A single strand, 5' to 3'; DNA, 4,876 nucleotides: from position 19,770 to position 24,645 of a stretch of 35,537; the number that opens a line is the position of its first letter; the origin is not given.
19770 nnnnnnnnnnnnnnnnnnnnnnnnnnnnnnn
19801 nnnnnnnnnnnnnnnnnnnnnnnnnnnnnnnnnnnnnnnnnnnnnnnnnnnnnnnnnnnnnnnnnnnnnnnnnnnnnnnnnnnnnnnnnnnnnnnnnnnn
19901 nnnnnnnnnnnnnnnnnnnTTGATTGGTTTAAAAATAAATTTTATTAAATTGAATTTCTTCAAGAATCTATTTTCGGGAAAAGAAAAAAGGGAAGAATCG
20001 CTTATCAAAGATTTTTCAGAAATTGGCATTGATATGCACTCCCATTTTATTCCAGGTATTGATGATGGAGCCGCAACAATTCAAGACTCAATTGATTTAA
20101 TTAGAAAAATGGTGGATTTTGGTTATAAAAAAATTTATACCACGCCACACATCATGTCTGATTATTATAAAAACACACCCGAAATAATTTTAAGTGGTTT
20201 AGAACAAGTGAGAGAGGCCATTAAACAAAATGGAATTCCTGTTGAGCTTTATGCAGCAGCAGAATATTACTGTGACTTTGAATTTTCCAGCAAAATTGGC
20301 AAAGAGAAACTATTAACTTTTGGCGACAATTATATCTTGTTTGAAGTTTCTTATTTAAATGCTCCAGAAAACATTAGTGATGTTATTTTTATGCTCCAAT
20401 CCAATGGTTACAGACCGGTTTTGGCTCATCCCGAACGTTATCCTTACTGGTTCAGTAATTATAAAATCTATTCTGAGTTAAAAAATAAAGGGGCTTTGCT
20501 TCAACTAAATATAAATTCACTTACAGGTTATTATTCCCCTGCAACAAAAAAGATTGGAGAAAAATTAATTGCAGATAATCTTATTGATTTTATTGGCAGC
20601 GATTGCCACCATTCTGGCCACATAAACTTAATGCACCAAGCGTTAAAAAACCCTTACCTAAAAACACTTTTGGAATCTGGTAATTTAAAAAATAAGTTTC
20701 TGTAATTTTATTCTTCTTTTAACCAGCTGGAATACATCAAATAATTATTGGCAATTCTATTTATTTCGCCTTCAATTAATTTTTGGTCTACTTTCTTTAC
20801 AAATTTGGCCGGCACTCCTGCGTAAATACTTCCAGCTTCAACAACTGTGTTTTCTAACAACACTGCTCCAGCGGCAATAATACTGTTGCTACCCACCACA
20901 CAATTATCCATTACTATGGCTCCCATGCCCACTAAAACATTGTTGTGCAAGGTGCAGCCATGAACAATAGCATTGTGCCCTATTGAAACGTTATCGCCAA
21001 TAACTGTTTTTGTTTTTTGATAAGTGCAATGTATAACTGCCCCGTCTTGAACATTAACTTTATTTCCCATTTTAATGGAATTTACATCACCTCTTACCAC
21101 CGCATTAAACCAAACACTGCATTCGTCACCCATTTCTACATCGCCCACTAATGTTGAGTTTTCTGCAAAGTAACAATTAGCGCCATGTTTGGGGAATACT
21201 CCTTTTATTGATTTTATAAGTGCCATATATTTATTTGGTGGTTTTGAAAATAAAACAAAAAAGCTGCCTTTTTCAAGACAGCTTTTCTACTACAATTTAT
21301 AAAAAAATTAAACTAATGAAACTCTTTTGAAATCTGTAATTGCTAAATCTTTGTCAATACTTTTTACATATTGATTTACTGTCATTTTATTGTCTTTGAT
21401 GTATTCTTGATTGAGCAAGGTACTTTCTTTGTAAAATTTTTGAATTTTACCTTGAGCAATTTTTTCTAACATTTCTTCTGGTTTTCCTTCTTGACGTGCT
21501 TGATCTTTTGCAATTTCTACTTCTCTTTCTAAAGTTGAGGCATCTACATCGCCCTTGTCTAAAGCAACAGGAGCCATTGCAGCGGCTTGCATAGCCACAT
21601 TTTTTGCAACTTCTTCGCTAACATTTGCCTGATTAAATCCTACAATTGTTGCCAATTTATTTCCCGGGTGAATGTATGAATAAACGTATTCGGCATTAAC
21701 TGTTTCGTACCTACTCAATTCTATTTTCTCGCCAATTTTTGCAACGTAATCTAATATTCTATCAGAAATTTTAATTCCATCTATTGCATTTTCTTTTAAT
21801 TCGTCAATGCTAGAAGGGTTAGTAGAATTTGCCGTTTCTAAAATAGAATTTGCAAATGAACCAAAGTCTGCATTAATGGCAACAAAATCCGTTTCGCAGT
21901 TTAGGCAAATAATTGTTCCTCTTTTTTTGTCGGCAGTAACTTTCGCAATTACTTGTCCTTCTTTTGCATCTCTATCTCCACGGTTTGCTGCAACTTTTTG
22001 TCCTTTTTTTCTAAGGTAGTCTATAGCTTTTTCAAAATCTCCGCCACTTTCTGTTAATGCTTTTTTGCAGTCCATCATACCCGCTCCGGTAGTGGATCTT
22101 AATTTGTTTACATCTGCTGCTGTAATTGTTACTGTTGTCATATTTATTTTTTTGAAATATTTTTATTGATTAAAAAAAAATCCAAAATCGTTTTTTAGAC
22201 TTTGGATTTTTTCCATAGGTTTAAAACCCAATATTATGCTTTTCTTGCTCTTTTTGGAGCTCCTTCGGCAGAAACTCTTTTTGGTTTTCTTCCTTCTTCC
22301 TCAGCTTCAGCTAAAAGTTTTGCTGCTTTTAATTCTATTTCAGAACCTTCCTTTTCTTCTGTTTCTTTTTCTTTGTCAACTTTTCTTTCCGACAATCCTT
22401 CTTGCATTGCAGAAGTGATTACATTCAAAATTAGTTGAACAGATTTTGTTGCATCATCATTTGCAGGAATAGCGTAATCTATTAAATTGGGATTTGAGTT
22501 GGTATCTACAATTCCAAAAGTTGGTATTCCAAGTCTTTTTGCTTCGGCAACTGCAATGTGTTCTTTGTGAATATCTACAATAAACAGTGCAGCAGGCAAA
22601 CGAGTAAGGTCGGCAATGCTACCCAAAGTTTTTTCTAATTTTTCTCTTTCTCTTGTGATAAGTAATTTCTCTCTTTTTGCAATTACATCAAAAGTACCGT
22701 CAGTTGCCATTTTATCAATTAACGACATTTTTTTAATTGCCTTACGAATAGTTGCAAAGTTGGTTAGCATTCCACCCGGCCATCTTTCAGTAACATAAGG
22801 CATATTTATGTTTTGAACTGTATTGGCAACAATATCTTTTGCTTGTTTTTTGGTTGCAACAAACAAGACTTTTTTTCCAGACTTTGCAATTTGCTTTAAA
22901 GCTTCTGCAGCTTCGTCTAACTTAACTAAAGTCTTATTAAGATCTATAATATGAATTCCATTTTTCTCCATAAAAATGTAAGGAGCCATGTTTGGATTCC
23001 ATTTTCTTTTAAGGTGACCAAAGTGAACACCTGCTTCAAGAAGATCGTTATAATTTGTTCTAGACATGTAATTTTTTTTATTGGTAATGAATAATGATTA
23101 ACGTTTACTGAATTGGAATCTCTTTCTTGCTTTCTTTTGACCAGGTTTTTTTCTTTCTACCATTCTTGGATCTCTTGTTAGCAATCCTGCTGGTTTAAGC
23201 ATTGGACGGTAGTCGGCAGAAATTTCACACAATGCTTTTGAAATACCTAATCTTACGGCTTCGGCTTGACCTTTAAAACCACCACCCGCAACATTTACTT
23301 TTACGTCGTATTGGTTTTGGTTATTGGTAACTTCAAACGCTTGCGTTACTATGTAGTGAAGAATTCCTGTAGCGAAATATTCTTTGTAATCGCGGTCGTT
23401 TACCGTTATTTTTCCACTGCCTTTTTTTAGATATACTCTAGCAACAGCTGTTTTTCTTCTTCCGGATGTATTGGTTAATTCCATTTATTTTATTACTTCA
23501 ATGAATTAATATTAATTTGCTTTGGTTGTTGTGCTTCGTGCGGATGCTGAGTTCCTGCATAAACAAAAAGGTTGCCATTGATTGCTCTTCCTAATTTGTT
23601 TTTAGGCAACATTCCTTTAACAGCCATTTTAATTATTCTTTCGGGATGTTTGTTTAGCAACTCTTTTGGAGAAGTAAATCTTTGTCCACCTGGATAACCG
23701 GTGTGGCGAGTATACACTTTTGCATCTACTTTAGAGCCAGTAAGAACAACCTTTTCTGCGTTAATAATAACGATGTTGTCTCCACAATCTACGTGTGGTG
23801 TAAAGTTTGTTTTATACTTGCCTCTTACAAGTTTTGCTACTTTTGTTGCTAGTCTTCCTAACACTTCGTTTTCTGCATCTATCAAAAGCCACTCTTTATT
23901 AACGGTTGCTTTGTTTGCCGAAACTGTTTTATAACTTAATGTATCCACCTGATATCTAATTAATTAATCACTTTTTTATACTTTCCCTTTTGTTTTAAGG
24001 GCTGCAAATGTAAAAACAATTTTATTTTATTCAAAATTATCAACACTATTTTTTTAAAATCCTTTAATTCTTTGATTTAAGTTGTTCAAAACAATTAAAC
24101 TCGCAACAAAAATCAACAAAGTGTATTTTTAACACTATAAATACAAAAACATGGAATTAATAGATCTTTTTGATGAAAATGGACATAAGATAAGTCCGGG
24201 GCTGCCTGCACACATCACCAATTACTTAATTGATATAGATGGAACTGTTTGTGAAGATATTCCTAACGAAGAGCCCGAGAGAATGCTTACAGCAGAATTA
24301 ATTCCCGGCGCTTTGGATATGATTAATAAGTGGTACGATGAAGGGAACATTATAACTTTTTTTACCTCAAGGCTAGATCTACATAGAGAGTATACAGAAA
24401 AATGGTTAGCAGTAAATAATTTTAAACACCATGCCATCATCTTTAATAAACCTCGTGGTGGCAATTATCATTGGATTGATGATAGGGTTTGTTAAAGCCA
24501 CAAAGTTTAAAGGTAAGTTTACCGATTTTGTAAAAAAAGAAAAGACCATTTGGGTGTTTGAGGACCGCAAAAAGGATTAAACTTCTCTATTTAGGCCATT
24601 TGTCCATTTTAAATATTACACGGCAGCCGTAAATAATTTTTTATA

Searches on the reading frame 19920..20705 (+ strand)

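Call 49: search_protein_families(library=pfam, proteins=[window:19920-20705:+], max_evalue=0.001)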
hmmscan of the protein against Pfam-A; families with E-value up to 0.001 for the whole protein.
window:19920-20705:+ (261 aa): 1 family
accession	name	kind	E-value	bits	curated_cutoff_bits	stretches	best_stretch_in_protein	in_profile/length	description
PF19567.5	CpsB_CapC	-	1.7e-45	155.7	27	1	37-234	2-200/234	Capsular polysaccharide synthesis, CpsB/CapC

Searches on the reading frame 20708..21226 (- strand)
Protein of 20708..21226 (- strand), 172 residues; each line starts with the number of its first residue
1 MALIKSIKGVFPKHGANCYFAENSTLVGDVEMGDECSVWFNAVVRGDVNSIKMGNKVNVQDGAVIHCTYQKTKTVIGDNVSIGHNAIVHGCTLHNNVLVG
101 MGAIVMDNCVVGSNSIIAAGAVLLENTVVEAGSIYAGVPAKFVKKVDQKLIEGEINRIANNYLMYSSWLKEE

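Call 49: search_protein_families(library=pfam, proteins=[window:20708-21226:-], max_evalue=0.001)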
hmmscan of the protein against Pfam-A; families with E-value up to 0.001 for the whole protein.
window:20708-21226:- (172 aa): 4 families
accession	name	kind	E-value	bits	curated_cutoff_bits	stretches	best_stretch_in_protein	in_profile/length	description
PF00132.30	Hexapep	-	9.3e-21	73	27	3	90-123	1-34/36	Bacterial transferase hexapeptide (six repeats)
PF25084.1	LbH_EIF2B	-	5.3e-09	36.5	54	1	51-131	16-95/105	EIF2B subunit epsilon LbH domain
PF14602.12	Hexapep_2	-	7e-09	35.7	27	1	74-105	2-32/34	Hexapeptide repeat of succinyl-transferase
PF21711.3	DCTN5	-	2.2e-07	31.1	40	1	35-147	39-158/182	Dynactin subunit 5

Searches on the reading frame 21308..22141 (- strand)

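Call 49: search_protein_families(library=pfam, proteins=[window:21308-22141:-], max_evalue=0.001)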
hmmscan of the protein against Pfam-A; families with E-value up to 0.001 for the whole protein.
window:21308-22141:- (277 aa): 2 families
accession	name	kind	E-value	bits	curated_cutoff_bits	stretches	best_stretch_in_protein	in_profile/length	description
PF00889.24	EF_TS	-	3.3e-62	210.1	27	1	75-275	1-201/204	Elongation factor TS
PF25025.1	EF-Ts_N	-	3.3e-05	24.2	33.2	1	9-49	15-56/60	Elongation factor Ts, mitochondrial, N-terminal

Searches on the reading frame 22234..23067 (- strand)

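Call 49: search_protein_families(library=pfam, proteins=[window:22234-23067:-], max_evalue=0.001)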
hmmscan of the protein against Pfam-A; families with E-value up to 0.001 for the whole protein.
window:22234-23067:- (277 aa): 2 families
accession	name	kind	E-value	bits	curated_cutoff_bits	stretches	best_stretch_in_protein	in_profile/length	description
PF00318.25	Ribosomal_S2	-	1.1e-92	309.7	26.1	1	9-224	1-216/216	Ribosomal protein S2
PF15698.10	Phosphatase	-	2.3e-05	24.2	28.4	1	35-191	67-216/256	Phosphatase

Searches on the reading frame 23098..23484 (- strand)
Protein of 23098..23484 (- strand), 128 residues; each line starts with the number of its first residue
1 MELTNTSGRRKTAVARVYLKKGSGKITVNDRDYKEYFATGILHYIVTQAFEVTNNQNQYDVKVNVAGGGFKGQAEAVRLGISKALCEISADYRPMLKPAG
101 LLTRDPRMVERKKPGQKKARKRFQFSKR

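Call 50: search_protein_families(library=pfam, proteins=[window:23098-23484:-], max_evalue=0.001)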
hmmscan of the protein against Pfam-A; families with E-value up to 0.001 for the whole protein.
window:23098-23484:- (128 aa): 1 family
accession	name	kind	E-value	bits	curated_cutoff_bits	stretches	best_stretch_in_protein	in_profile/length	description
PF00380.25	Ribosomal_S9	-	2.9e-50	170.2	22.5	1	8-128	1-121/121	Ribosomal protein S9/S16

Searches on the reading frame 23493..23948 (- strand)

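Call 50: search_protein_families(library=pfam, proteins=[window:23493-23948:-], max_evalue=0.001)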
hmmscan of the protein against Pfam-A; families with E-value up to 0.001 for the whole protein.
window:23493-23948:- (151 aa): 1 family
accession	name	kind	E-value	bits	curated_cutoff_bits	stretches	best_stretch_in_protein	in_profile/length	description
PF00572.24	Ribosomal_L13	-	6.4e-45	152.5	23.8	1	18-136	1-119/119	Ribosomal protein L13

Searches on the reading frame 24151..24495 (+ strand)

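Call 50: search_protein_families(library=pfam, proteins=[window:24151-24495:+], max_evalue=0.001)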
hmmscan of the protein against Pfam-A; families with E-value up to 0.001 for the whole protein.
window:24151-24495:+ (114 aa): 2 families
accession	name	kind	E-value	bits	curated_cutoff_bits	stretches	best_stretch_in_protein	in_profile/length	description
PF24694.1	LNS2_PITM1-3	-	4.8e-10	40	27.7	1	26-100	2-72/124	PITM 1-3, LNS2 domain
PF03767.20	Acid_phosphat_B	-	0.00042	20.3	27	0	47-101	118-173/230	HAD superfamily, subfamily IIIB (Acid phosphatase)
